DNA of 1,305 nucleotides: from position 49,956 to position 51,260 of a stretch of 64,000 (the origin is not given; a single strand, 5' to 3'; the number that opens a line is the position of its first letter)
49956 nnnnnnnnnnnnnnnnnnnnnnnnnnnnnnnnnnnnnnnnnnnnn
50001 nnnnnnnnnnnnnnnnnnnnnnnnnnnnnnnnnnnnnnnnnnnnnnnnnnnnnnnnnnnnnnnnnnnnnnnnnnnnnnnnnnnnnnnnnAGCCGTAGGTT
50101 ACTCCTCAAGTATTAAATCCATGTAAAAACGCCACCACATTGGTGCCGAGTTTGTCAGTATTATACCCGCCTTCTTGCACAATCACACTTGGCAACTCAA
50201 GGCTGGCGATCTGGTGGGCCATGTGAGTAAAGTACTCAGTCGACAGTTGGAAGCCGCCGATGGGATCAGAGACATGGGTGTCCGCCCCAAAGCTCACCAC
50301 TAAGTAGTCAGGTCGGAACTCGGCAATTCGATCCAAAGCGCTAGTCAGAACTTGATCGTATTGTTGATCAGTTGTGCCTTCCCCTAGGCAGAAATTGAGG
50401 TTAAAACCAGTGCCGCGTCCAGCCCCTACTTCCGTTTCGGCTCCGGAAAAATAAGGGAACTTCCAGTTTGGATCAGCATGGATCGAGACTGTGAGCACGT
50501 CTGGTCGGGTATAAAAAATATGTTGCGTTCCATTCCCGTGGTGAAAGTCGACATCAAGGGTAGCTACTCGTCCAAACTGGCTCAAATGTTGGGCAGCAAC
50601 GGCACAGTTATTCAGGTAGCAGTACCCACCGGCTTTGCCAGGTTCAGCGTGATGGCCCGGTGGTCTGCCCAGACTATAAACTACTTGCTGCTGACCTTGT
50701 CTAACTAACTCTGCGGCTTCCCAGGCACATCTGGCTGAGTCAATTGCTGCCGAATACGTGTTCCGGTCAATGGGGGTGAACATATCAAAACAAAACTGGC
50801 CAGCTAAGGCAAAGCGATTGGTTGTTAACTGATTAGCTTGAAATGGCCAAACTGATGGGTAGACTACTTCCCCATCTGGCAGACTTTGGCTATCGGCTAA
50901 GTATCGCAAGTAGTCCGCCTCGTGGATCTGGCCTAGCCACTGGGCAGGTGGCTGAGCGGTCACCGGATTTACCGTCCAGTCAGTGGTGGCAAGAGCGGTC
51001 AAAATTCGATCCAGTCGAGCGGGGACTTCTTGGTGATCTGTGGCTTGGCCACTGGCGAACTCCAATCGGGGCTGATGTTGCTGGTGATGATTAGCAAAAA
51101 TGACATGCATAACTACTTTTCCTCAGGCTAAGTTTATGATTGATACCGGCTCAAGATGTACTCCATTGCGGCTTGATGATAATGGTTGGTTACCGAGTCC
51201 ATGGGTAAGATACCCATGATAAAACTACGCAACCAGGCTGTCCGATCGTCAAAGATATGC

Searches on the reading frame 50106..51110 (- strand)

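Call 79: search_protein_families(library=pfam, proteins=[window:50106-51110:-], max_evalue=0.0001)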
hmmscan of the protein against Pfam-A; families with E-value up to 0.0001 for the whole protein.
window:50106-51110:- (334 aa): 1 family
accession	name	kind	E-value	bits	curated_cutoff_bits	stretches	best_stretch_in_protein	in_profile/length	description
PF00850.24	Hist_deacetyl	-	1.9e-72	244.5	27.9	1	26-329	1-295/298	Histone deacetylase domain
